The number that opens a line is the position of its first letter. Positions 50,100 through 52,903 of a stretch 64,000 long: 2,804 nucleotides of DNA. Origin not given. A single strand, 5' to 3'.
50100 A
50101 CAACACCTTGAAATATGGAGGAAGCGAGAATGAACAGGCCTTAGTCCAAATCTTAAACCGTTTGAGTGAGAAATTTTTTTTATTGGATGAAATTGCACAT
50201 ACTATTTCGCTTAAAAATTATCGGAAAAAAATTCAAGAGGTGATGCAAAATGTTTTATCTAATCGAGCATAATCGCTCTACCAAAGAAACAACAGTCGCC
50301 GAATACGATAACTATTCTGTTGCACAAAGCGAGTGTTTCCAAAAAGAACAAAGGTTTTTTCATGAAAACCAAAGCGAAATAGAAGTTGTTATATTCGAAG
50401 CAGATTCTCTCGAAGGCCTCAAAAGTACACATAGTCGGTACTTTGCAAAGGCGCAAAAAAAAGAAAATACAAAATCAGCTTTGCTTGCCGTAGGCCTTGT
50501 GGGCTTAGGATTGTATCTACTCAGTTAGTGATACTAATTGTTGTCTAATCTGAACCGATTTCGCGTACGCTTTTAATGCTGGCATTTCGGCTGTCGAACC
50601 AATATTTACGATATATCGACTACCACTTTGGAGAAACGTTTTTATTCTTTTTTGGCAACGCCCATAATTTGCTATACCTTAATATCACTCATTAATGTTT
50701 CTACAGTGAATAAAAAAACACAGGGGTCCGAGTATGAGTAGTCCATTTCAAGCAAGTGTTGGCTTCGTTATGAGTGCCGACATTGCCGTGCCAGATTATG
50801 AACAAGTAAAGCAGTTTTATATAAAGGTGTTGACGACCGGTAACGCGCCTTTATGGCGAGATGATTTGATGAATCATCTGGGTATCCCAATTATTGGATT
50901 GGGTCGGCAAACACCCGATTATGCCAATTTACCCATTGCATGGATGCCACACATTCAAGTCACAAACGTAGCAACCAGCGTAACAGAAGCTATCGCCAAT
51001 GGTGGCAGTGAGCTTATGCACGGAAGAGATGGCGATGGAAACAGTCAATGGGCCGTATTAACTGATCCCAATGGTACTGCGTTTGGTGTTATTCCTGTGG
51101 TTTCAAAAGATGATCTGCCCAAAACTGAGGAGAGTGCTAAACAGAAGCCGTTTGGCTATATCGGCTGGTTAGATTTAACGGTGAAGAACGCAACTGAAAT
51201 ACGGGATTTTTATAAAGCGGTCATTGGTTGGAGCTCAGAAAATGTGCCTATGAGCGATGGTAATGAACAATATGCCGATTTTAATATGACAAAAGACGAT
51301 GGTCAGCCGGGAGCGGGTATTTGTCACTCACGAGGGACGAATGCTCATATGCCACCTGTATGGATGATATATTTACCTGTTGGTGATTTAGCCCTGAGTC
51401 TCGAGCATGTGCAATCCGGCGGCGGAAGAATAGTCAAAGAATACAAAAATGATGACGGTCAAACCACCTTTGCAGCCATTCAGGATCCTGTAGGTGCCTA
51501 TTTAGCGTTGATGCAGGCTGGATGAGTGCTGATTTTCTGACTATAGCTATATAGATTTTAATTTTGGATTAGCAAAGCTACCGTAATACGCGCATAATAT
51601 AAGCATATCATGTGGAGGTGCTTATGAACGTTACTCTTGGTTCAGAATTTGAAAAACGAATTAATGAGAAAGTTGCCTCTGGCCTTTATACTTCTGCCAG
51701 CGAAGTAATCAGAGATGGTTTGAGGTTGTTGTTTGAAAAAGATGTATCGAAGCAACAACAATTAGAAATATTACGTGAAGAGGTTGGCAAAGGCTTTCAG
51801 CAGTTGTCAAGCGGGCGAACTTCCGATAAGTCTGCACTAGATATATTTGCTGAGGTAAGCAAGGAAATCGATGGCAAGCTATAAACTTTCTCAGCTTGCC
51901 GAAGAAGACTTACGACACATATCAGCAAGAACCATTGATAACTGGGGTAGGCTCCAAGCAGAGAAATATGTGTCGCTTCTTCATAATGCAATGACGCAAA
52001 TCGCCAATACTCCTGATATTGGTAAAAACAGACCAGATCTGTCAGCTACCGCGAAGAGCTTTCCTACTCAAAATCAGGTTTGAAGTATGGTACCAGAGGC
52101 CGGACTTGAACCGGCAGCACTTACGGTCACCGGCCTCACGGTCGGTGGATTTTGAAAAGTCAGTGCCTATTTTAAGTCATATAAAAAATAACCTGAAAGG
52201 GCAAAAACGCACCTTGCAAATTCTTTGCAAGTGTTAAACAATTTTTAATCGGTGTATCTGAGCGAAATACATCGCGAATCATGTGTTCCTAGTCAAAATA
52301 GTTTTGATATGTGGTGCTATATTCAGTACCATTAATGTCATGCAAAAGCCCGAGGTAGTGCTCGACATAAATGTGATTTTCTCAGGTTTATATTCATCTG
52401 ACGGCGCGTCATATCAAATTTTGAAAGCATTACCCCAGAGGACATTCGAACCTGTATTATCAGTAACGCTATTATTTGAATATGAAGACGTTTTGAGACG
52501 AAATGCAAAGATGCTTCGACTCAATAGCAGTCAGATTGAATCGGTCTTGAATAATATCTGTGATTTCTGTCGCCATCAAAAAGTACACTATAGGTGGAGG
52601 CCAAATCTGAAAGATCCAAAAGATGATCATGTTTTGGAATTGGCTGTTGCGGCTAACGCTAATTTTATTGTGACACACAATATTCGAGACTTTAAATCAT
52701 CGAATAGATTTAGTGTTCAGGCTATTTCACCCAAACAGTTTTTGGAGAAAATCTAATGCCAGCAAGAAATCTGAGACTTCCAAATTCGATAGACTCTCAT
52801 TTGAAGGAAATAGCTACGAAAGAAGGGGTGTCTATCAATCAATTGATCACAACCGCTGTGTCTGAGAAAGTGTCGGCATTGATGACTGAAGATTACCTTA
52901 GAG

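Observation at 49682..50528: Unfused CapRel-like toxSAS toxin-antitoxin pair with a dead toxin and an intact, membrane-tailed antitoxin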

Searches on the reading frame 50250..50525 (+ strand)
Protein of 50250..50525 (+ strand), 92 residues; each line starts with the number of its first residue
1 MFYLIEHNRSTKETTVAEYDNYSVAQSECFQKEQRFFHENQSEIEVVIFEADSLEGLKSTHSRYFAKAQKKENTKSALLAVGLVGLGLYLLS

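Call 4: search_protein_families(library=pfam, proteins=[window:50250-50525:+], max_evalue=1)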
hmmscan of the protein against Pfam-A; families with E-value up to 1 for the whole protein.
seq(92 aa): 0 families

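Call 5: search_protein_families(library=padloc, proteins=[window:50250-50525:+], max_evalue=1)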
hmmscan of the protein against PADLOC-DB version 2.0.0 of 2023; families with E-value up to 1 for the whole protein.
seq(92 aa): 1 family
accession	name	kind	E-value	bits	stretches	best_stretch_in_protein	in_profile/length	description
PDLC04999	PDC-S33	-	4.5e-06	24.3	1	2-69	265-332/349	-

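Call 7: search_protein_families(library=ncbifam, proteins=[window:50250-50525:+], max_evalue=1)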
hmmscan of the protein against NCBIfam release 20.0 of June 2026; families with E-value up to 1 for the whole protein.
seq(92 aa): 0 families

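Call 15: find_homologous_proteins(query=window:50250-50525:+, max_evalue=0.01)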
Query seq(92 aa) (92 aa): 42 proteins with E <= 0.01 among 45 candidates.
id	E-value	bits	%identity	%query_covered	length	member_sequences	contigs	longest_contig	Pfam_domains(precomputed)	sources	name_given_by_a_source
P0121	3.2e-52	192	100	100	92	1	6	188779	-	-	-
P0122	3.1e-33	131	71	99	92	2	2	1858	-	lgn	-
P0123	3.1e-32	128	65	99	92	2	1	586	-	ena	-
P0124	3.9e-32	128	69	99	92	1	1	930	-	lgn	-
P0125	5.0e-29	118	63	100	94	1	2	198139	-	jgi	jgi:hypothetical protein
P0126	8.9e-29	117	64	100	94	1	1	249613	-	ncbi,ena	-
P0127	1.1e-28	117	60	100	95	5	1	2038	-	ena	-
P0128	1.9e-27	113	57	82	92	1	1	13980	-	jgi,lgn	-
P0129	3.5e-27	112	58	100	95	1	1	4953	-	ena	-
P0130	8.0e-27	111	65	100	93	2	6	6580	-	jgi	-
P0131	1.5e-26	110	59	100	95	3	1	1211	-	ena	-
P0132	1.9e-26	110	58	100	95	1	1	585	-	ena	-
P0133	2.1e-26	109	60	100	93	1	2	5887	-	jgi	-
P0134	4.7e-26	108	58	100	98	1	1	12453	-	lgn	-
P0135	5.5e-26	108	59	99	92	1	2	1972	-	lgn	-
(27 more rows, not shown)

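Call 18: search_solved_structures(query=A2, max_evalue=10, show_alignments=3)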
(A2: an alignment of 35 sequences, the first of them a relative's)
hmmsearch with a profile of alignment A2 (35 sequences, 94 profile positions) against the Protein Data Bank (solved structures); distinct sequences matched with E-value up to 10: 0.

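Call 20: find_encoding_contigs(protein=P0121, flank=6000, max_places=10)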
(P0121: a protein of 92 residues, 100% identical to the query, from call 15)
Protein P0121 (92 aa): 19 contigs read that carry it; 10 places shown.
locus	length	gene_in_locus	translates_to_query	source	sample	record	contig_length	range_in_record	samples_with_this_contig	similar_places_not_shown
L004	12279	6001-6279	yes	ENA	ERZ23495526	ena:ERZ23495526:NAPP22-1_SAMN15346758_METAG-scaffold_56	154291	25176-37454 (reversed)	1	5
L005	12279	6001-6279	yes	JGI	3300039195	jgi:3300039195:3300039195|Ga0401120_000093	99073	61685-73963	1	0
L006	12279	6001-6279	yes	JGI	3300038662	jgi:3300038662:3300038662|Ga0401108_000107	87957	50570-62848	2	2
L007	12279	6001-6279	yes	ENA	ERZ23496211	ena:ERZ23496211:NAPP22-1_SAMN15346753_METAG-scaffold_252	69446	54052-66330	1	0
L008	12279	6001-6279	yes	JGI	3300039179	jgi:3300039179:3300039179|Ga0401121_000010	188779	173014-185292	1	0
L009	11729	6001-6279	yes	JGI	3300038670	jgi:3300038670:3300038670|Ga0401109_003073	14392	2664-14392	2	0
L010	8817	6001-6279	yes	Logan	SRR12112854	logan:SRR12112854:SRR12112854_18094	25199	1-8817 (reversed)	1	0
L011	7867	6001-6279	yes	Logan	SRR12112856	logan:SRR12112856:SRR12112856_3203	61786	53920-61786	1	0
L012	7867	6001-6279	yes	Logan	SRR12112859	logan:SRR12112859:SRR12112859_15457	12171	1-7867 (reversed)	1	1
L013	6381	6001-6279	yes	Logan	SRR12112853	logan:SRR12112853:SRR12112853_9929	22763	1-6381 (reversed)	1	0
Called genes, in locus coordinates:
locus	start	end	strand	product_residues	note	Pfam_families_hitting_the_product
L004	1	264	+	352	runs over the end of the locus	PF01717:Meth_synt_2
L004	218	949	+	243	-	PF01863:YgjP-like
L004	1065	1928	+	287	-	-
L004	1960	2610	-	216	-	PF08207:EFP_N, PF01132:EFP, PF09285:Elong-fact-P_C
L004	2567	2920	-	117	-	PF08888:HopJ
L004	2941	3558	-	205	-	PF01613:Flavin_Reduct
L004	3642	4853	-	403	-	PF05569:Peptidase_M56, PF03544:TonB_C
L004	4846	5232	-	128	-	PF03965:Penicillinase_R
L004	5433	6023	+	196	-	PF04607:RelA_SpoT (weak)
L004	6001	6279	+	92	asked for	-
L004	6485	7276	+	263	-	PF00903:Glyoxalase (faint), PF18029:Glyoxalase_6 (faint)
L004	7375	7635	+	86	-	PF03693:ParD_antitoxin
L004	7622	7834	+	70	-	PF05016:ParE_toxin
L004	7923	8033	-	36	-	-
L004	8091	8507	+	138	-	PF13470:PIN_3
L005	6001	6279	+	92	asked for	-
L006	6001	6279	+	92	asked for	-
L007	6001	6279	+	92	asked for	-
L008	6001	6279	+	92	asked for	-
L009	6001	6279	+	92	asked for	-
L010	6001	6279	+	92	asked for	-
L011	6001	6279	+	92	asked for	-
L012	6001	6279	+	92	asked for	-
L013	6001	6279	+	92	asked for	-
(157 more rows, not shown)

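Call 28: search_protein_representatives(alignment_id=A2)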
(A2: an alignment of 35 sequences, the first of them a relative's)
Query: 35 sequences, 94 profile positions. Proteins with E-value up to 0.001 (for the whole library): 238; up to 1e-10: 12; up to 1e-30: 2. The best 150 are listed.
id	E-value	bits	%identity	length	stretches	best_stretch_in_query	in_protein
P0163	2.4e-39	149.5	-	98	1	1-94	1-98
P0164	3.5e-32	126.6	-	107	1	1-94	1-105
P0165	2.1e-30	120.9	-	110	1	1-92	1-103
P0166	2.5e-26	107.8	-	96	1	10-94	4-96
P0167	9.7e-25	102.7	-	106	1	1-94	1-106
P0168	1.3e-24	102.3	-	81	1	1-60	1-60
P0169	7.9e-24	99.8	-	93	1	1-90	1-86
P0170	1.3e-18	83.0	-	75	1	44-94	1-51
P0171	8.3e-18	80.5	-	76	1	23-93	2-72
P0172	1.1e-16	76.8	-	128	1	35-93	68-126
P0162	1.1e-13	67.2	-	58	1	44-93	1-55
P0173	4.5e-12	62.1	-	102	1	2-91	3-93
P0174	4.8e-09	52.4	-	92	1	2-73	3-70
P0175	5.3e-09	52.3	-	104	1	1-69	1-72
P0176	1.3e-08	51.0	-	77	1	2-73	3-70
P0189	5.3e-07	45.8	-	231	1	4-67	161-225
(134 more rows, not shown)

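Call 31: predict_structure(alignment_id=A2)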
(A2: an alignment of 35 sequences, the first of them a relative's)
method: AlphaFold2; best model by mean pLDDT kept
length: 92 residues; sequences in the alignment: 35
mean_pLDDT: 80.9   pTM: 0.62
mean pLDDT of the five models: 80.9, 80.2, 80.2, 79.3, 79.2
residues with pLDDT >= 90: 48; 70-90: 18; 50-70: 15; < 50: 11
segments of 3 or more residues with pLDDT < 50: 69-79
pLDDT, mean of each block of 10 residues (from residue 1): 93 93 97 94 92 89 66 46 63 58
secondary structure, 60 per line:
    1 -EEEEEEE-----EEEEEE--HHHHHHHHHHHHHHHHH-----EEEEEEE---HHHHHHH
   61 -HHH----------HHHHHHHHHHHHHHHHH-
elements in order: E2-8 E14-19 H22-38 E44-50 H54-60 H75-91

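Call 34: fold_search(model_id=the predicted structure, library=pdb)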
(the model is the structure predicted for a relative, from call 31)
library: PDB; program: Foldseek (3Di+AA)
matches with E <= 10: 68; with E <= 0.001: 0
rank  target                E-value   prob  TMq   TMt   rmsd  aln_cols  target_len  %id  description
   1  3h20                  7.4e-01  0.47  0.37  0.14   3.3        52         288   19  Crystal structure of primase RepB' (released 2009-04-28)
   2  1ln0_A                8.5e-01  0.28  0.36  0.36   6.5        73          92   18  Structure of the Catalytic Domain of Homing Endonuclease I-TevI (released 2002-10-30)
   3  1ln0_B                1.1e+00  0.23  0.35  0.35   6.5        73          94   18  Structure of the Catalytic Domain of Homing Endonuclease I-TevI (released 2002-10-30)
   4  4v9f_6                1.1e+00  0.10  0.26  0.33   4.7        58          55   12  The re-refined crystal structure of the Haloarcula marismortui large ribosomal subunit at 2.4 Angstrom resolution: mor (released 2014-07-09)
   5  7bpm_MODEL_1_A        2.0e+00  0.14  0.37  0.44  13.7        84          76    5  Solution NMR structure of NF2; de novo designed protein with a novel fold (released 2021-03-24)
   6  8xa6_E                2.1e+00  0.04  0.23  0.29  10.1        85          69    8  Cryo-EM structure of Bacillus RNAP and SPO1 gp33 complex (released 2024-12-04)
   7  1mk0                  2.3e+00  0.16  0.32  0.31   4.2        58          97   17  catalytic domain of intron endonuclease I-TevI, E75A mutant (released 2002-10-30)
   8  7ckq_H                2.4e+00  0.06  0.25  0.34   6.3        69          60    7  The cryo-EM structure of B. subtilis BmrR transcription activation complex (released 2020-12-16)
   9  7qoh_h                2.6e+00  0.09  0.31  0.35   5.3        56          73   12  Unique vertex of the phicrAss001 virion with C5 symmetry imposed (released 2023-03-29)
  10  3h25_A                2.8e+00  0.20  0.37  0.20   3.3        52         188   19  Crystal structure of the catalytic domain of primase Repb' in complex with initiator DNA (released 2009-04-28)
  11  9e6q_AR               3.4e+00  0.03  0.24  0.27  12.2        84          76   15  Cryo-EM structure of the Pyrobaculum calidifontis 50S ribosomal subunit in complex with Dri (released 2024-11-20)
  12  8xku_B                3.9e+00  0.03  0.24  0.04  14.2       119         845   12  Cryo-EM structure of the Ycf2-FtsHi motor complex from Arabidopsis in ATP-bound state (released 2024-09-11)
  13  4llg_N                4.2e+00  0.06  0.27  0.40   5.1        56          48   11  Crystal Structure Analysis of the E.coli holoenzyme/Gp2 complex (released 2013-11-13)
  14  4llg_M                4.2e+00  0.06  0.27  0.39   5.1        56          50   11  Crystal Structure Analysis of the E.coli holoenzyme/Gp2 complex (released 2013-11-13)
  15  9znf_AO               4.2e+00  0.06  0.26  0.35   5.0        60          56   13  Cryo-EM structure of the Methanosarcina acetivorans 70S ribosome in complex with SriA and SriB (released 2026-01-28)
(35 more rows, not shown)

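Call 38: search_protein_families(library=padloc, proteins=[P0189], max_evalue=0.01)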
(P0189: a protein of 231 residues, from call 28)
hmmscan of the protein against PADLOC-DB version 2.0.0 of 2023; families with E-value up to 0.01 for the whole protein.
P0189 (231 aa): 1 family
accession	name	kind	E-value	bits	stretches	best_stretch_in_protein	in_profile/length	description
PDLC04999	PDC-S33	-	1.4e-09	35.9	1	10-123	5-116/349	-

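Call 53: find_related_loci(query=A2, collection=viral_contigs, flank=5000)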
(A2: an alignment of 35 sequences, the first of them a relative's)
Query A2 (92 aa) in viral_contigs; peptide patterns used: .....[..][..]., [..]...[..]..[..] (x = any residue, [..] = any of these).
3 stretches matched a pattern, but none encodes a relative of the query by tblastn (E <= 1e-3).

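Call 80: fold_search(model_id=the predicted structure, library=viral)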
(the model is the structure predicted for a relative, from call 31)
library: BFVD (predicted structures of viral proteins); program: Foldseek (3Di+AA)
matches with E <= 10: 1038; with E <= 0.001: 0
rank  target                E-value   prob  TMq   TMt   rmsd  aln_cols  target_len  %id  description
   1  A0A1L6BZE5            1.6e-03  1.00  0.54  0.59   2.7        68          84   26  (no name in the UniProt tables at hand)
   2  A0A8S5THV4            4.0e-02  0.99  0.56  0.50  13.7        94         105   16  Uncharacterized protein [Myoviridae sp. ctIty1]
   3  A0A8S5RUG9            7.5e-02  0.69  0.37  0.17   6.6        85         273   15  (no name in the UniProt tables at hand)
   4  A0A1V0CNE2            8.1e-02  0.80  0.35  0.32   5.0        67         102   18  (no name in the UniProt tables at hand)
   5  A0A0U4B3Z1            1.1e-01  0.89  0.39  0.33   3.5        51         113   20  Uncharacterized protein [Arthrobacter phage Joann]
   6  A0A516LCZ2            1.1e-01  0.44  0.35  0.41   5.5        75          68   19  (no name in the UniProt tables at hand)
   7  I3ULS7                1.1e-01  0.99  0.52  0.79   2.9        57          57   18  (no name in the UniProt tables at hand)
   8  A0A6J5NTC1            1.1e-01  0.91  0.36  0.66   3.6        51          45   20  Uncharacterized protein [uncultured Caudovirales phage]
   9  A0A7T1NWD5            1.2e-01  0.98  0.46  0.77   2.0        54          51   26  Uncharacterized protein [Arthrobacter phage Kittykat]
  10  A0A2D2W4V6            1.2e-01  0.44  0.36  0.44  12.9        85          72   15  Uncharacterized protein [Escherichia phage VB_EcoS-Golestan]
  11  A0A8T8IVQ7            1.3e-01  0.95  0.42  0.56   3.7        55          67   13  (no name in the UniProt tables at hand)
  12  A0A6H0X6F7            1.4e-01  0.51  0.33  0.19   6.3        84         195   15  GIY-YIG endonuclease [Bacillus phage Izhevsk]
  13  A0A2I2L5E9            1.5e-01  0.54  0.36  0.19   5.2        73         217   15  Uncharacterized protein [Orpheovirus IHUMI-LCC2]
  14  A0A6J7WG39            1.5e-01  0.51  0.40  0.36  16.0       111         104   11  Uncharacterized protein [uncultured Caudovirales phage]
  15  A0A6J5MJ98            1.6e-01  0.89  0.41  0.48   3.1        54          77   15  Uncharacterized protein [uncultured Caudovirales phage]
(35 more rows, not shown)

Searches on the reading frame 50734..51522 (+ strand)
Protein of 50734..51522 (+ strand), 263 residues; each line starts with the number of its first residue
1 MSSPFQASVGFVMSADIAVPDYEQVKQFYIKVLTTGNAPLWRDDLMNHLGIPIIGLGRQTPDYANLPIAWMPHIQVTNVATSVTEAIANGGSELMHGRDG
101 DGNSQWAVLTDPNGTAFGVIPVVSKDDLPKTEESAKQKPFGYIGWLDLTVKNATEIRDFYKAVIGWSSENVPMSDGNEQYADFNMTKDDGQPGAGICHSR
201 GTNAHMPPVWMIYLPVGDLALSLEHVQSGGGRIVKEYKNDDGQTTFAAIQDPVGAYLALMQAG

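Call 77: search_protein_families(library=pfam, proteins=[window:50734-51522:+], max_evalue=0.01)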
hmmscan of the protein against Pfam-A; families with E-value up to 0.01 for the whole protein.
window:50734-51522:+ (263 aa): 2 families
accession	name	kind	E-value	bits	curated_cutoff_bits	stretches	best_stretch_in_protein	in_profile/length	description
PF18029.7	Glyoxalase_6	-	4e-09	37.5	23.6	1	19-119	6-105/106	Glyoxalase-like domain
PF00903.31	Glyoxalase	-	2.2e-07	31.7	20.6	1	143-256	2-118/121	Glyoxalase/Bleomycin resistance protein/Dioxygenase superfamily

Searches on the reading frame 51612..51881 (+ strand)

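Call 77: search_protein_families(library=pfam, proteins=[window:51612-51881:+], max_evalue=0.01)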
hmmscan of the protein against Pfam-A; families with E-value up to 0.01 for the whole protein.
window:51612-51881:+ (90 aa): 1 family
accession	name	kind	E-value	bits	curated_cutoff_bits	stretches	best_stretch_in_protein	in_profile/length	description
PF03693.20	ParD_antitoxin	-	1e-10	42.3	21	1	6-63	6-59/81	Bacterial antitoxin of ParD toxin-antitoxin type II system and RHH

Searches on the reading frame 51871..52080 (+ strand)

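Call 77: search_protein_families(library=pfam, proteins=[window:51871-52080:+], max_evalue=0.01)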
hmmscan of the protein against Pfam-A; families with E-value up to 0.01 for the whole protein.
window:51871-52080:+ (70 aa): 1 family
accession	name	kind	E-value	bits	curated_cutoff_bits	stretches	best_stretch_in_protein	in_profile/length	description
PF05016.21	ParE_toxin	-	5.9e-09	36.8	23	1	4-58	1-53/89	ParE toxin of type II toxin-antitoxin system, parDE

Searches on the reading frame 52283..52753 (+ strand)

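Call 77: search_protein_families(library=pfam, proteins=[window:52283-52753:+], max_evalue=0.01)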
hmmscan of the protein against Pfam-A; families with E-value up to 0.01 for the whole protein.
window:52283-52753:+ (157 aa): 1 family
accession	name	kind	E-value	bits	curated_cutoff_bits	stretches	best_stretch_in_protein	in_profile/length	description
PF13470.12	PIN_3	-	5.3e-23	82.5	27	1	25-135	2-115/115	PIN domain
